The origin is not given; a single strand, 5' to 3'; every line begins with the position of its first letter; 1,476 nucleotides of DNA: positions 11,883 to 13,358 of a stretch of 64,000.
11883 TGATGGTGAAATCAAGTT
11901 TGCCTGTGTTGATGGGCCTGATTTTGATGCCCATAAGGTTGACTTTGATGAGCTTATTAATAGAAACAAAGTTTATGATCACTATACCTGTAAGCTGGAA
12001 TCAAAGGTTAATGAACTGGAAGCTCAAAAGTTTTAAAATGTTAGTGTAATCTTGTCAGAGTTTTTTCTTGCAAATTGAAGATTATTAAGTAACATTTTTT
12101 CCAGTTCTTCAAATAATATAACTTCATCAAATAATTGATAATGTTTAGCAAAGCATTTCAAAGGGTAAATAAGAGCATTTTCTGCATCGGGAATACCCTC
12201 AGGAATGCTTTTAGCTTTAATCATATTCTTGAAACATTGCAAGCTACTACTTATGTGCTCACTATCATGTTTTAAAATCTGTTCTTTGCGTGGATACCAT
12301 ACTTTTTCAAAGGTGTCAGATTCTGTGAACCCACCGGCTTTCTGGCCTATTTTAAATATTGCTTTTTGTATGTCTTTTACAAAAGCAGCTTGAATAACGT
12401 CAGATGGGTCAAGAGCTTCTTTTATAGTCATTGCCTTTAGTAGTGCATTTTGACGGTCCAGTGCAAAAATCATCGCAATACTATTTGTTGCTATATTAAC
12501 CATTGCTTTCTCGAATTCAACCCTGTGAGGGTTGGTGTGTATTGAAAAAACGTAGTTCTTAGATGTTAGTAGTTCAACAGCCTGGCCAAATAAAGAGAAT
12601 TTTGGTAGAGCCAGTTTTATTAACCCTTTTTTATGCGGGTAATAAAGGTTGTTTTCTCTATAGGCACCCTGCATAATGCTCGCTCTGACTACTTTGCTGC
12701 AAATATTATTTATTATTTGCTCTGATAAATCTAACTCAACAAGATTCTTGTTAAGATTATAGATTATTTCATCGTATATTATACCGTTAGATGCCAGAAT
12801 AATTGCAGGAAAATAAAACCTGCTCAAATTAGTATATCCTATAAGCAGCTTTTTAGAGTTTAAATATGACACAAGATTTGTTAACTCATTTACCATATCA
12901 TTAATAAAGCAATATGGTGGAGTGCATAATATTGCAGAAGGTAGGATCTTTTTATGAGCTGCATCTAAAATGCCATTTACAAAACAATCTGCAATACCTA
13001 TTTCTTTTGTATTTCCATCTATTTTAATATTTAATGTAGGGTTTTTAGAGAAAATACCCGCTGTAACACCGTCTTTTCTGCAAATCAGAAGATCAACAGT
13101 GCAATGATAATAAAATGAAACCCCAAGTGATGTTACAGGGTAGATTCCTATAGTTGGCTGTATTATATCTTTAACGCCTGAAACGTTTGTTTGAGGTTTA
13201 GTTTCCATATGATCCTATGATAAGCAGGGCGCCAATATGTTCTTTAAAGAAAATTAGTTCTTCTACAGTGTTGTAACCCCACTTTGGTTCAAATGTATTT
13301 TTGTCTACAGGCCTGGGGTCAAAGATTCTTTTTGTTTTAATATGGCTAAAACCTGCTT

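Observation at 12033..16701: Divergent cluster: TPR lipoprotein, SAM methyltransferase and a 391-aa unknown, opposite a fused nucleotidyltransferase/kinase-like protein with a D-to-K catalytic-motif variant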

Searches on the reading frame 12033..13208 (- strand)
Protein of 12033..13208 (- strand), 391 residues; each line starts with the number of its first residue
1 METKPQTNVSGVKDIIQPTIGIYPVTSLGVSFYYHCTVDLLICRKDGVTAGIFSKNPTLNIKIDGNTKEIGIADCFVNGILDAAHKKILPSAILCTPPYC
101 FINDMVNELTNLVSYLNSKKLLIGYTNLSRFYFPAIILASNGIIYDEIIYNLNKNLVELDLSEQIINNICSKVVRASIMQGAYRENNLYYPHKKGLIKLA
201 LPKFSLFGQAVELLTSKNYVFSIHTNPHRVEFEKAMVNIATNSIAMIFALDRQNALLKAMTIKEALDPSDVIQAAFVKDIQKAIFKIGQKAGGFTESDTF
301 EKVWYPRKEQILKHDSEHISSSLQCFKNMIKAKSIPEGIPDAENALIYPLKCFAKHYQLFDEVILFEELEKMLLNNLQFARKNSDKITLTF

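Call 3: search_protein_families(library=pfam, proteins=[window:12033-13208:-], max_evalue=0.1)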
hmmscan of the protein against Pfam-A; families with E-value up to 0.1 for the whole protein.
window:12033-13208:- (391 aa): 0 families

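Call 4: search_protein_families(library=ncbifam, proteins=[window:12033-13208:-], max_evalue=0.1)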
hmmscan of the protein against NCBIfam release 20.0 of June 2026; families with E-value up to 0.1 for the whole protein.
window:12033-13208:- (391 aa): 1 family
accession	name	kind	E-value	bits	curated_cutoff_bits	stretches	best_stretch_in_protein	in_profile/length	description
TIGR00745.1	apbA_panE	subfamily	0.063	12.5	141.35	1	167-250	117-202/305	2-dehydropantoate 2-reductase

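Call 19: find_homologous_proteins(query=window:12033-13208:-, max_evalue=0.001)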
Query window:12033-13208:- (391 aa): 21 proteins with E <= 0.001 among 3225 candidates.
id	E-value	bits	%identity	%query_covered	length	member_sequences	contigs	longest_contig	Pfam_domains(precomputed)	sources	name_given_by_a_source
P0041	3.8e-258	874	100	100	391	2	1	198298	-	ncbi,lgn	ncbi:MAG: hypothetical protein AB1782_19590 [Cyanobacteriota bacterium]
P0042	1.0e-171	589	66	99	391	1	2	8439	-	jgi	-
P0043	1.5e-166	572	65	100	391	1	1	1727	-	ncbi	-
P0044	7.2e-165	567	65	100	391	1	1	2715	-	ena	-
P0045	5.3e-159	547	60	100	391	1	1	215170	-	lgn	-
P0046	9.2e-156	537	60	100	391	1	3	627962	-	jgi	jgi:hypothetical protein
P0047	2.7e-152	525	59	100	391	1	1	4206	-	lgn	-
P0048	2.6e-151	522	58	100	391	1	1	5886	-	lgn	-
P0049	5.6e-141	488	55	100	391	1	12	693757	-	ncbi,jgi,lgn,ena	jgi:hypothetical protein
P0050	2.7e-140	486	55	100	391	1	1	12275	-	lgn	-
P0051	7.5e-133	461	55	96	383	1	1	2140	-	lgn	-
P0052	5.9e-129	448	51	100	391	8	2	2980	-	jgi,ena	-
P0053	1.7e-128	447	53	100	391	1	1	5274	-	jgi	jgi:hypothetical protein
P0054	8.1e-127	441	52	99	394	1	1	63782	-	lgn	-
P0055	1.1e-124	434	51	100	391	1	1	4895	-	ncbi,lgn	ncbi:MAG: hypothetical protein AB7V50_11130 [Vampirovibrionia bacterium]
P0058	1.6e-114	401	49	99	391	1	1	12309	-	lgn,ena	-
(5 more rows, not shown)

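Call 23: find_encoding_contigs(protein=P0054, flank=7000, max_places=1)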
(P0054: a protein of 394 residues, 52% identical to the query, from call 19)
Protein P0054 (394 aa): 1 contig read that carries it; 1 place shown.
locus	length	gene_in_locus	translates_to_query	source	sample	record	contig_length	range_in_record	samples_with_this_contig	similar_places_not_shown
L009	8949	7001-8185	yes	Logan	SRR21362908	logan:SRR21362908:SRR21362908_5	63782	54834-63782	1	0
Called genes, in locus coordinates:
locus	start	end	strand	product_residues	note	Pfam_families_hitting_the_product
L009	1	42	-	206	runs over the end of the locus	PF02572:CobA_CobO_BtuR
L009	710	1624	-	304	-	PF19293:CdaA_N, PF02457:DAC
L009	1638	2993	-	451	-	PF00278:Orn_DAP_Arg_deC, PF02784:Orn_Arg_deC_N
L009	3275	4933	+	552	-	-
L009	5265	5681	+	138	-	-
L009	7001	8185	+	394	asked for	-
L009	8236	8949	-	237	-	?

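Call 24: find_encoding_contigs(protein=P0058, flank=7000, max_places=1)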
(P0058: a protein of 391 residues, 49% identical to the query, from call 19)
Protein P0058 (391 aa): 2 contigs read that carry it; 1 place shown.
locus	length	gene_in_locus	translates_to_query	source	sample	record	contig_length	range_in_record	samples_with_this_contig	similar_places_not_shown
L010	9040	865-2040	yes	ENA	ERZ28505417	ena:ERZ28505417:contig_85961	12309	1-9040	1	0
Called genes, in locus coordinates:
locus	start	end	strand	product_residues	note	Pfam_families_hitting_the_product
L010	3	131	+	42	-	?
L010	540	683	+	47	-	-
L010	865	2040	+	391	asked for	-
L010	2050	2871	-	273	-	-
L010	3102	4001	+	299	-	-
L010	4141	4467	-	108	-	-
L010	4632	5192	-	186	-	-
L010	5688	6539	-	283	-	-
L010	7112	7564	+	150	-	PF07963:N_methyl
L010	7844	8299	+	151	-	PF07963:N_methyl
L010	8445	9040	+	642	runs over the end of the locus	-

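Call 34: predict_structure(alignment_id=A3)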
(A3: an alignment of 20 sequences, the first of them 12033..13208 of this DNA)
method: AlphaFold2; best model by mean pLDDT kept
length: 391 residues; sequences in the alignment: 20
mean_pLDDT: 91.9   pTM: 0.89
mean pLDDT of the five models: 91.9, 91.2, 91.1, 90.8, 89.9
residues with pLDDT >= 90: 329; 70-90: 49; 50-70: 1; < 50: 12
segments of 3 or more residues with pLDDT < 50: 1-12
pLDDT, mean of each block of 10 residues (from residue 1): 34 80 95 95 95 94 92 96 97 94 96 95 79 93 92 97 94 92 89 90 83 93 93 95 96 96 95 97 98 96 94 90 94 93 93 97 98 97 96 90
secondary structure, 60 per line:
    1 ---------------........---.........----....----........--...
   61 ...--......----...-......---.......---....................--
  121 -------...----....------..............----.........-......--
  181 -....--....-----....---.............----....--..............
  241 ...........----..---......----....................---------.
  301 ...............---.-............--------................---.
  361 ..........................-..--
elements in order: E16-23 H27-35 E40-43 H48-55 E58-63 E66-71 E76-78 H80-85 E89-95 H99-118 E135-138 H145-158 H163-171 E173-178 E182-185 E188-191 E197-200 H204-216 E221-224 H227-249 H262-266 H271-290 H300-315 H321-332 H341-356 H360-386

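Call 36: fold_search(model_id=the predicted structure, library=pdb)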
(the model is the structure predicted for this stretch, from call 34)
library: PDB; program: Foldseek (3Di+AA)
matches with E <= 10: 871; with E <= 0.001: 98
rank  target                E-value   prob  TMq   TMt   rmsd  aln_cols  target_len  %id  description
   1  5x20_E                3.4e-11  1.00  0.60  0.75   4.5       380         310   12  The ternary structure of D-mandelate dehydrogenase with NADH and anilino(oxo)acetate (released 2017-04-05)
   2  3ego_A                4.9e-11  1.00  0.54  0.70   5.8       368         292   15  Crystal structure of Probable 2-dehydropantoate 2-reductase panE from Bacillus Subtilis (released 2008-09-30)
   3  5x20_B                8.5e-11  1.00  0.61  0.76   4.5       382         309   12  The ternary structure of D-mandelate dehydrogenase with NADH and anilino(oxo)acetate (released 2017-04-05)
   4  3ego_B                1.2e-10  1.00  0.57  0.73   5.2       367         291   16  Crystal structure of Probable 2-dehydropantoate 2-reductase panE from Bacillus Subtilis (released 2008-09-30)
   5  3g17_E                1.5e-10  1.00  0.56  0.74   5.1       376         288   14  Structure of putative 2-dehydropantoate 2-reductase from staphylococcus aureus (released 2009-03-24)
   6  2ew2_A                1.5e-10  1.00  0.50  0.59   6.6       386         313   12  Crystal Structure of the Putative 2-Dehydropantoate 2-Reductase from Enterococcus faecalis (released 2005-12-13)
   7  3wfi_A                1.7e-10  1.00  0.53  0.64   6.0       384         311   13  The crystal structure of D-mandelate dehydrogenase (released 2014-07-23)
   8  8iwg_A                1.8e-10  1.00  0.56  0.69   5.3       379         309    9  Pseudomoans Aerugiona Wildtype Ketopantoate Reductase native structure (released 2024-04-03)
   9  8wl3_A                2.5e-10  1.00  0.51  0.62   6.2       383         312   12  The structure of D-mandelate dehydrogenase with L243W mutation (released 2024-10-02)
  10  8wl3_B                2.6e-10  1.00  0.52  0.62   6.2       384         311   13  The structure of D-mandelate dehydrogenase with L243W mutation (released 2024-10-02)
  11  8wl1                  2.8e-10  1.00  0.55  0.67   5.4       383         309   11  The crystal structure of D-mandelate dehydrogenase from Lactobacillus brevis (released 2024-10-02)
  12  5ayv_A                3.3e-10  1.00  0.59  0.75   4.9       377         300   13  Crystal structure of archaeal ketopantoate reductase complexed with coenzyme A and 2-oxopantoate (released 2016-01-27)
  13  3wfi_B                3.9e-10  1.00  0.50  0.60   6.5       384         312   13  The crystal structure of D-mandelate dehydrogenase (released 2014-07-23)
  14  3hn2_B                4.3e-10  1.00  0.54  0.68   5.5       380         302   14  Crystal structure of 2-dehydropantoate 2-reductase FROM Geobacter metallireducens GS-15 (released 2009-06-09)
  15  5ayv_B                4.6e-10  1.00  0.57  0.71   5.3       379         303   13  Crystal structure of archaeal ketopantoate reductase complexed with coenzyme A and 2-oxopantoate (released 2016-01-27)
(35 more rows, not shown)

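Call 49: find_encoding_contigs(protein=P0041, flank=10000, max_places=1)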
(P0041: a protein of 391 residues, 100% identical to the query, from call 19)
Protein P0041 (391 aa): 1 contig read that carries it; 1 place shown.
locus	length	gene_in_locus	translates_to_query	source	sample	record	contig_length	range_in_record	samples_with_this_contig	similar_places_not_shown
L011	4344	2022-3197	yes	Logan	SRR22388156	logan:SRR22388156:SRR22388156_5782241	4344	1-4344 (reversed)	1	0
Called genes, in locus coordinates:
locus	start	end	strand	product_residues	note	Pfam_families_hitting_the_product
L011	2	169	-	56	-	?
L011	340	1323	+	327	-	-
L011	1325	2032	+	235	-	PF01135:PCMT, PF01209:Ubie_methyltran, PF02353:CMAS, PF13489:Methyltransf_23, PF13847:Methyltransf_31, PF08241:Methyltransf_11, PF08242:Methyltransf_12, PF13649:Methyltransf_25, +1 more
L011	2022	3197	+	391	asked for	-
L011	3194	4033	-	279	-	PF00175:NAD_binding_1 (weak), PF10418:DHODB_Fe-S_bind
